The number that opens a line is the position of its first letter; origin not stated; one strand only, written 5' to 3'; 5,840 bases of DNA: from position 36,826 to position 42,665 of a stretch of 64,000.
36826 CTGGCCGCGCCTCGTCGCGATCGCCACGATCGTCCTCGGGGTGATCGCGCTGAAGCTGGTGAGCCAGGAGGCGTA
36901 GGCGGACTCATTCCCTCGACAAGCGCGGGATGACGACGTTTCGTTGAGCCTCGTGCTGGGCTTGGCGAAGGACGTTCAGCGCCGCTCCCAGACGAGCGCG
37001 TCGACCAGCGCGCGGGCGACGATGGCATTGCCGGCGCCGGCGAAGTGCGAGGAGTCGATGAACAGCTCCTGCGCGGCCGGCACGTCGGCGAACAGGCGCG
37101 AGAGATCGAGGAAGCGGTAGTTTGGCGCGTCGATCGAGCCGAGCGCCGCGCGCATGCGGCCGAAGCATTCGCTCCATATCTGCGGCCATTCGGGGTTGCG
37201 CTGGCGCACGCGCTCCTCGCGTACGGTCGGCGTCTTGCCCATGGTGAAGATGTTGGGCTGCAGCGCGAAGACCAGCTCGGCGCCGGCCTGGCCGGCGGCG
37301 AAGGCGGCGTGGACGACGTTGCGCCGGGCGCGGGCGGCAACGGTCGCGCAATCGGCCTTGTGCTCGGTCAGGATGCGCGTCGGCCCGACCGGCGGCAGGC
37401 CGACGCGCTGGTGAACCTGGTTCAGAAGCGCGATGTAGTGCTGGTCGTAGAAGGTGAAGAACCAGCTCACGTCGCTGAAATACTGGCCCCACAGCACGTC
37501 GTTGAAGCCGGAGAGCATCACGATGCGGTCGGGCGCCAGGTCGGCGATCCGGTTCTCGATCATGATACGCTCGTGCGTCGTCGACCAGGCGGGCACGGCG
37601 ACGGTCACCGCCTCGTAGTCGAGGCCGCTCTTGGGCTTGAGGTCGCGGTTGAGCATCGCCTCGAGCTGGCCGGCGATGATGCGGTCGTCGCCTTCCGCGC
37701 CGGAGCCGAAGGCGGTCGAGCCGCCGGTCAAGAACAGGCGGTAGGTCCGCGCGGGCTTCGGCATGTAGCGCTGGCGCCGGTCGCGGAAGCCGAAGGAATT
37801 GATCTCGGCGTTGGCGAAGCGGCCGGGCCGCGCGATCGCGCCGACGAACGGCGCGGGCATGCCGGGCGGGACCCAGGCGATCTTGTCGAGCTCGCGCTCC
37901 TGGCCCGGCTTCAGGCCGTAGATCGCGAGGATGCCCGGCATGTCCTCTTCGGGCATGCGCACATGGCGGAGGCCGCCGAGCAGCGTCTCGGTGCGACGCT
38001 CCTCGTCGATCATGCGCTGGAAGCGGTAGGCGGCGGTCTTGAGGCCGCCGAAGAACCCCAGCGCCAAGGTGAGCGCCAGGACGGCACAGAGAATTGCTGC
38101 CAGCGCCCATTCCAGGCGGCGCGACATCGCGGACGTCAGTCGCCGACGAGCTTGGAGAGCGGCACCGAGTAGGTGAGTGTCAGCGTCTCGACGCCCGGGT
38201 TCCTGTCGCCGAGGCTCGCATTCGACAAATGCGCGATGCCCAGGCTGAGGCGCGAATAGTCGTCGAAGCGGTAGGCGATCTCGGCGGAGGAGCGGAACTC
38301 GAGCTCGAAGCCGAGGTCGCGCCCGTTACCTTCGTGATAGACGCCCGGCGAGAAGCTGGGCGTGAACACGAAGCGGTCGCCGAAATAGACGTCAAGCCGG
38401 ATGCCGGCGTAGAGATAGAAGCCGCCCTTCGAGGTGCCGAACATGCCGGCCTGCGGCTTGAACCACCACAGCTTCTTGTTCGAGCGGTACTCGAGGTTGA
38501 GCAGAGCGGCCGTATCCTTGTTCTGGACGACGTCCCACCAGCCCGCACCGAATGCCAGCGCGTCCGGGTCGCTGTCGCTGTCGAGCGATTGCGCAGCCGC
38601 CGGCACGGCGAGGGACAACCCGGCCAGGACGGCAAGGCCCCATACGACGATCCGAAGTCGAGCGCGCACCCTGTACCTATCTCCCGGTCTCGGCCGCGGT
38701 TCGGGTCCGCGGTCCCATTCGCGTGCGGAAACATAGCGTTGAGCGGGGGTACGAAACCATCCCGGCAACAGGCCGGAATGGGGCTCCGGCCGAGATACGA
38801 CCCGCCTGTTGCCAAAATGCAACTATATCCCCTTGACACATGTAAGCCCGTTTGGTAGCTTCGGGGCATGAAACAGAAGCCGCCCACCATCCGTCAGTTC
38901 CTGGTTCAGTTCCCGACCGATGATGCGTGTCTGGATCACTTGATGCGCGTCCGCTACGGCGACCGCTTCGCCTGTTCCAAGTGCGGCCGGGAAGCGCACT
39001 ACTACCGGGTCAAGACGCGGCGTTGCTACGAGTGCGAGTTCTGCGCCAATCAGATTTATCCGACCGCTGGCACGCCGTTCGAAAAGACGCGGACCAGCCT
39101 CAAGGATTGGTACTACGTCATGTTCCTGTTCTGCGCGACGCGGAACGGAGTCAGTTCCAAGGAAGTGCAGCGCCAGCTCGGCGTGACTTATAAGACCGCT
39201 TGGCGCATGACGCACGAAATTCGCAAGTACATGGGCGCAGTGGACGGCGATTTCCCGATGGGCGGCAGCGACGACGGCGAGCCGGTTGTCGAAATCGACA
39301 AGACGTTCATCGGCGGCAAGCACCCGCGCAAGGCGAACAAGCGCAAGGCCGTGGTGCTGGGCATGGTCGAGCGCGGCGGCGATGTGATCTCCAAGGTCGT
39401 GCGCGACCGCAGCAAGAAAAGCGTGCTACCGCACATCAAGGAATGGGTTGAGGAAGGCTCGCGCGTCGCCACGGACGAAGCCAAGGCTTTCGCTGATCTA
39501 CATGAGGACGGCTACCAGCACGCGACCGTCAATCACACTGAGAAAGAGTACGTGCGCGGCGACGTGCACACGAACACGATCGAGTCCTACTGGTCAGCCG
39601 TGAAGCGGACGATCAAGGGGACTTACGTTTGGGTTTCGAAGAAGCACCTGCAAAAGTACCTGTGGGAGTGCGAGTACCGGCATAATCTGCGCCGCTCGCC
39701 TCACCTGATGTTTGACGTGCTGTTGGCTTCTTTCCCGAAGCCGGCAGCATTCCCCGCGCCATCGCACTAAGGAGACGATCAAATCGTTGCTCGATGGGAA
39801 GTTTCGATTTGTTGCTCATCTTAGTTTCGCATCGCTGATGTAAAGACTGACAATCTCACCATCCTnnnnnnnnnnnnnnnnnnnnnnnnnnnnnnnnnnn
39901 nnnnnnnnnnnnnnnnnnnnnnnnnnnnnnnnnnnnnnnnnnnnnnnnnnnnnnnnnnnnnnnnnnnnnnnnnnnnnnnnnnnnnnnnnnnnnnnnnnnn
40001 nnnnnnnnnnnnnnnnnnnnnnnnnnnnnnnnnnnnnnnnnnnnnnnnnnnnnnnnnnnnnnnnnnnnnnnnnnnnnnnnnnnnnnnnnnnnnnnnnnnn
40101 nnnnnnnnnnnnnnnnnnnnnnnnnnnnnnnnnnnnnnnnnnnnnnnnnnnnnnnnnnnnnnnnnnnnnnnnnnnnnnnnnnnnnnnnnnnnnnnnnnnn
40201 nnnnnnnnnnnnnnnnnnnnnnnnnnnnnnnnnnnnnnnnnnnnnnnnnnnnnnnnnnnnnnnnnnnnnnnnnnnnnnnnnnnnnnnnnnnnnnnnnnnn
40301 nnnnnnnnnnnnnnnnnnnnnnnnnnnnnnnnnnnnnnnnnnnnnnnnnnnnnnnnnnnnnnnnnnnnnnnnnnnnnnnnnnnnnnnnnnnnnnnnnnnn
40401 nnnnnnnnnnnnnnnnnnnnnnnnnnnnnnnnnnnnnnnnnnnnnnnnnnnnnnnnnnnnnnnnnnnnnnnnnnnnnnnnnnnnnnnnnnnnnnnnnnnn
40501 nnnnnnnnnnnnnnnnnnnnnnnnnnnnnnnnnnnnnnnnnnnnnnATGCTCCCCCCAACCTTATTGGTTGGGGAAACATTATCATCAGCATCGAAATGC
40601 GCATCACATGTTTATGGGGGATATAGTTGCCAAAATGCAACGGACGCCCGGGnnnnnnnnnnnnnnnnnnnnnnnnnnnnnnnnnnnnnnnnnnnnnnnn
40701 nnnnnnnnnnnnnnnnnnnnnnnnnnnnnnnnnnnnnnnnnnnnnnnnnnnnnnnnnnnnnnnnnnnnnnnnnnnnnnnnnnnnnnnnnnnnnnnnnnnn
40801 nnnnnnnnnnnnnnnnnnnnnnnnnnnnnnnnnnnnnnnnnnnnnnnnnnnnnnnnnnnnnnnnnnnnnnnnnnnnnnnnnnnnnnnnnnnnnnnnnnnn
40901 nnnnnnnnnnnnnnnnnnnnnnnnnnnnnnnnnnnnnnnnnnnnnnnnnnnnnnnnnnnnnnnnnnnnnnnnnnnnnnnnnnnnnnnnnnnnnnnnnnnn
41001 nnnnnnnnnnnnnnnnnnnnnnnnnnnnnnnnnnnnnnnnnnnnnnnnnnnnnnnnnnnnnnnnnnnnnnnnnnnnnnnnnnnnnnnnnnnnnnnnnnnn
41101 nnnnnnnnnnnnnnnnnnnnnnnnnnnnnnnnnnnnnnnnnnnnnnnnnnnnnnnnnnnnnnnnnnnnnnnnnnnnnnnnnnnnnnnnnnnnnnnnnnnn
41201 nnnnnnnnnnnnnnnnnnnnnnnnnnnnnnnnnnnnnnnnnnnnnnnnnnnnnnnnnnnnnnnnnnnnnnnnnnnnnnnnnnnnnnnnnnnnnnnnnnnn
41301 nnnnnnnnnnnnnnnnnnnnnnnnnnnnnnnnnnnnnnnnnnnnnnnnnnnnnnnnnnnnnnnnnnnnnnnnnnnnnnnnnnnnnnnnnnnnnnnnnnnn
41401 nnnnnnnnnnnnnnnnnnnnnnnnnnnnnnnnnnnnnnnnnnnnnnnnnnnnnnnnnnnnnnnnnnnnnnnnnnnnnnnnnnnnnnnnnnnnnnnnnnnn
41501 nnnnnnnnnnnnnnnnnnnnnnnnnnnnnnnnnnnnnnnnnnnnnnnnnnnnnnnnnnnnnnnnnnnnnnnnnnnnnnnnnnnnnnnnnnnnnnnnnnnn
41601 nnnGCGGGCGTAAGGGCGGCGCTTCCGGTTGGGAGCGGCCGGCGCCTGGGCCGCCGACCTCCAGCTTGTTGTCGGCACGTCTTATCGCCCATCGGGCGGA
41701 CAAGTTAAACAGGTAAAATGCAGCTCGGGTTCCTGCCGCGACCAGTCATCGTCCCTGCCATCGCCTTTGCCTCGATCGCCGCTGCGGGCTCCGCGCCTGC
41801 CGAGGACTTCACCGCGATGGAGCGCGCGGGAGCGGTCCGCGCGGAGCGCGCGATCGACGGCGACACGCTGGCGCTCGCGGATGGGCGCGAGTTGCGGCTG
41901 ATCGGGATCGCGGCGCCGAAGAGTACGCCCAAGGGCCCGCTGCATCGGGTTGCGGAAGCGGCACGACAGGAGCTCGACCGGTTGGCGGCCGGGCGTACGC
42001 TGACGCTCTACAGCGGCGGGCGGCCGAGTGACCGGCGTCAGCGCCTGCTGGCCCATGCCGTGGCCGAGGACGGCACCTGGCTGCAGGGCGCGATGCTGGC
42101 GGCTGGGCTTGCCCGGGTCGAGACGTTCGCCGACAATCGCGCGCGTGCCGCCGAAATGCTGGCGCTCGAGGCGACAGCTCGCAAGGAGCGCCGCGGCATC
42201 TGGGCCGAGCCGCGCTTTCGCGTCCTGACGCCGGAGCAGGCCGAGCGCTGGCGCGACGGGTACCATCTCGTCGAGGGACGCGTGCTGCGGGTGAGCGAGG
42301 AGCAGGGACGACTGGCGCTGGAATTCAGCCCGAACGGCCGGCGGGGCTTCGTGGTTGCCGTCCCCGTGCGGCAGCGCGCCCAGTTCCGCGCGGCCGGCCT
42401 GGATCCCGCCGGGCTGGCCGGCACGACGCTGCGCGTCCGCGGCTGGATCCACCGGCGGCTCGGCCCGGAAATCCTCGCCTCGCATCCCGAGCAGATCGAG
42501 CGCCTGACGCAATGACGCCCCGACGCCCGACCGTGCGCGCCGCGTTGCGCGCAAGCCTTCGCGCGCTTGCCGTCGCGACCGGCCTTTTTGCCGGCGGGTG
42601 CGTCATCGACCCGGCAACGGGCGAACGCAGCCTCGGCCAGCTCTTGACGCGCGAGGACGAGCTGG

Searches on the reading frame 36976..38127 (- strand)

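Call 57: search_protein_families(library=pfam, proteins=[window:36976-38127:-], max_evalue=0.0001)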
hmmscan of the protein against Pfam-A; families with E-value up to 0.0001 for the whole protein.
window:36976-38127:- (383 aa): 1 family
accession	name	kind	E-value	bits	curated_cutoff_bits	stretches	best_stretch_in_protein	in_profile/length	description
PF13472.12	Lipase_GDSL_2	-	7e-07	30.3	32.9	1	135-277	3-139/178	GDSL-like Lipase/Acylhydrolase family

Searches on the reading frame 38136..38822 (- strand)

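Call 57: search_protein_families(library=pfam, proteins=[window:38136-38822:-], max_evalue=0.0001)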
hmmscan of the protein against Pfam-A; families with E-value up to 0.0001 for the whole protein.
window:38136-38822:- (228 aa): 1 family
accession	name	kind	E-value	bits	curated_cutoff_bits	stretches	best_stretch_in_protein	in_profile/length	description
PF09411.16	PagL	-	3.9e-15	56.6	23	1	118-220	17-135/136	Lipid A 3-O-deacylase (PagL)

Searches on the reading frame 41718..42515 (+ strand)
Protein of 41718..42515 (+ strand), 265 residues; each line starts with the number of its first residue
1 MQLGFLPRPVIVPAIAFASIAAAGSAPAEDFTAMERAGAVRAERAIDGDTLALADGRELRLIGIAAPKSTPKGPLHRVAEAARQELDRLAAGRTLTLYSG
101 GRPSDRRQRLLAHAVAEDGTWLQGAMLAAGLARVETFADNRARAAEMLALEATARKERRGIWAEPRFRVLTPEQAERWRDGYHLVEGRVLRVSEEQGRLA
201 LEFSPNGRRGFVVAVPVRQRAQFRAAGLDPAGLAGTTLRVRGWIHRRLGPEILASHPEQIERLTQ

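Call 57: search_protein_families(library=pfam, proteins=[window:41718-42515:+], max_evalue=0.0001)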
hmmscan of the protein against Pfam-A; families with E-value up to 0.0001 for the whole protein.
window:41718-42515:+ (265 aa): 1 family
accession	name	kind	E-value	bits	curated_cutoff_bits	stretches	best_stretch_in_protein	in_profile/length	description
PF00565.23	SNase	-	2.8e-14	53.9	21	1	59-163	2-106/107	Staphylococcal nuclease homologue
